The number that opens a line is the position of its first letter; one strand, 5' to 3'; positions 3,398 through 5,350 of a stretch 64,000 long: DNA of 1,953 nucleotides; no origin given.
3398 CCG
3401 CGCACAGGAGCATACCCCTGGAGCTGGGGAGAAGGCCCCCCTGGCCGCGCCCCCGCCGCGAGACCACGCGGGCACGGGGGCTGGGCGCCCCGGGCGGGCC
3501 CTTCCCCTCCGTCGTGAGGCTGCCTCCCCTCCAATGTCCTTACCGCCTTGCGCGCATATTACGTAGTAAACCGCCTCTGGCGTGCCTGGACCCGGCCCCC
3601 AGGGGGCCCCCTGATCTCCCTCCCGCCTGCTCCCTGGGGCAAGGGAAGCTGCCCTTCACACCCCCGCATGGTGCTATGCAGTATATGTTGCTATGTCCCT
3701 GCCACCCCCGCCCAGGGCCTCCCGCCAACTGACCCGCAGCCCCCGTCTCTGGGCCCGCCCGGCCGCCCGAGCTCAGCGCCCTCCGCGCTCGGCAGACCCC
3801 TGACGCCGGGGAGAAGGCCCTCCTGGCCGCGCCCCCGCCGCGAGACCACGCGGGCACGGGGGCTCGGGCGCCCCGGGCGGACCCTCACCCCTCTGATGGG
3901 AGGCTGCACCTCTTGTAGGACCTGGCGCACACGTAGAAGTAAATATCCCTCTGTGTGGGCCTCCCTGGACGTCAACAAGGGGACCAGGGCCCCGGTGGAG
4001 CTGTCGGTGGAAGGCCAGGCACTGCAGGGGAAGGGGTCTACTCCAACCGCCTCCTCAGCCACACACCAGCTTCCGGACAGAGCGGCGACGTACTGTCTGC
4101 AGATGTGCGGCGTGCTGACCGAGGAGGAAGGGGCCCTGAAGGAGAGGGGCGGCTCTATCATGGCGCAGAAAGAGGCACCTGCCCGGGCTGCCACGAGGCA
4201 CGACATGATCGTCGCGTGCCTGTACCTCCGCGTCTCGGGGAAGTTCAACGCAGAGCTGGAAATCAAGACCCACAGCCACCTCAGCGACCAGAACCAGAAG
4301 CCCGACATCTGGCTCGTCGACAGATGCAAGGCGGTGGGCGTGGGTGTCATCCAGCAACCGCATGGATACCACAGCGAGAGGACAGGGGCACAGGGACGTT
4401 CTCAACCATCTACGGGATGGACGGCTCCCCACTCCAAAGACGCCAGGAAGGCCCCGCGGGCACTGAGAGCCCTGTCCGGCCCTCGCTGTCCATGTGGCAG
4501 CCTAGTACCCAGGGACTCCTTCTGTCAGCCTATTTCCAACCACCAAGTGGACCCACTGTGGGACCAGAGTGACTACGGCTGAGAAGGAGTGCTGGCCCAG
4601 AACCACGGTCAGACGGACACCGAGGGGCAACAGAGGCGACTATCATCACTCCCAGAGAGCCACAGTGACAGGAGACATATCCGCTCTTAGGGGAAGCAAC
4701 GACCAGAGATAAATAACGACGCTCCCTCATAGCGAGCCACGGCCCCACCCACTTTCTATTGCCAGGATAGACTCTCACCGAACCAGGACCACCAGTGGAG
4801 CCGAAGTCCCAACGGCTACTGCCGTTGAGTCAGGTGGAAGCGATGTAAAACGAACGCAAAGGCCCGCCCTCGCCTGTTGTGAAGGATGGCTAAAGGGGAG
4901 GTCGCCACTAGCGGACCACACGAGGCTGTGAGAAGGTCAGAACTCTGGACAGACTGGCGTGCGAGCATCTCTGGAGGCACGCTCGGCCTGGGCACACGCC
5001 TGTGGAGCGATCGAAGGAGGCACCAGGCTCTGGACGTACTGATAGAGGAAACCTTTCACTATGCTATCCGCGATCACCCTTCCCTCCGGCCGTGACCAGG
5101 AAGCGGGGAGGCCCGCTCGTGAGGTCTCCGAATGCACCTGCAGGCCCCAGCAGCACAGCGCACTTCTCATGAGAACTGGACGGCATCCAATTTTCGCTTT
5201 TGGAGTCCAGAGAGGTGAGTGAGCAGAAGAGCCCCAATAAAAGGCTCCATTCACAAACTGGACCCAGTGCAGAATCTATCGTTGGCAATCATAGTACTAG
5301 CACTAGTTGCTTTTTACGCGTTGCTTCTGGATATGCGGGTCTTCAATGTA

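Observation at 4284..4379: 96-bp sequence present twice in inverted orientation 13 kb apart, with a hexamer expansion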

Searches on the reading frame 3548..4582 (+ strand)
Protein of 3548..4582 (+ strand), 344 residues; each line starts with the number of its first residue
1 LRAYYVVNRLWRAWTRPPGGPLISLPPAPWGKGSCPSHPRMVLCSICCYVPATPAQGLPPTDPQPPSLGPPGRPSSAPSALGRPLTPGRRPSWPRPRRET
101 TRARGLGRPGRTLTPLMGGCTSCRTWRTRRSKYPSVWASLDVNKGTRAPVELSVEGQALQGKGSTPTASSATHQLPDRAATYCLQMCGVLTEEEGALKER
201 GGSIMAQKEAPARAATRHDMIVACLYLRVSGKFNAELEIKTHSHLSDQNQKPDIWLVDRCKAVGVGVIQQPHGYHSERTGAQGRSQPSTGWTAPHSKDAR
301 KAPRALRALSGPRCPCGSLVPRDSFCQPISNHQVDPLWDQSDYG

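Call 14: search_protein_families(library=pfam, proteins=[window:3548-4582:+], max_evalue=0.01)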
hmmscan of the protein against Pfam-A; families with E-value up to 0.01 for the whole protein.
window:3548-4582:+ (344 aa): 0 families

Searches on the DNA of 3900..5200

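Call 88: search_rna_families(source=window, start=3900, end=5200, threshold=evalue, max_evalue=1)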
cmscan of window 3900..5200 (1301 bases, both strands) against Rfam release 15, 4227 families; matches with E-value up to 1: 1.
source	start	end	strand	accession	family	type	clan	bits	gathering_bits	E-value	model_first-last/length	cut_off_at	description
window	5102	5187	-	RF02041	HOTTIP_2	Gene; lncRNA;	-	11.3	80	0.28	291-374/374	no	HOXA transcript at the distal tip, conserved region 2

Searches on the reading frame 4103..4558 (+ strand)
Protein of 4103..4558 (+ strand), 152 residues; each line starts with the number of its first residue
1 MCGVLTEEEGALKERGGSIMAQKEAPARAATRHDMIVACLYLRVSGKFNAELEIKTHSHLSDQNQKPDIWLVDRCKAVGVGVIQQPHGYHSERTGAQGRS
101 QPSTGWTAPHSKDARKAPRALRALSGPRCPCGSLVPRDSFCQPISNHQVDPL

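Call 7: search_protein_families(library=pfam, proteins=[window:4103-4558:+], max_evalue=10)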
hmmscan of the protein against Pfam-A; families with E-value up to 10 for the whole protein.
seq(152 aa): 0 families
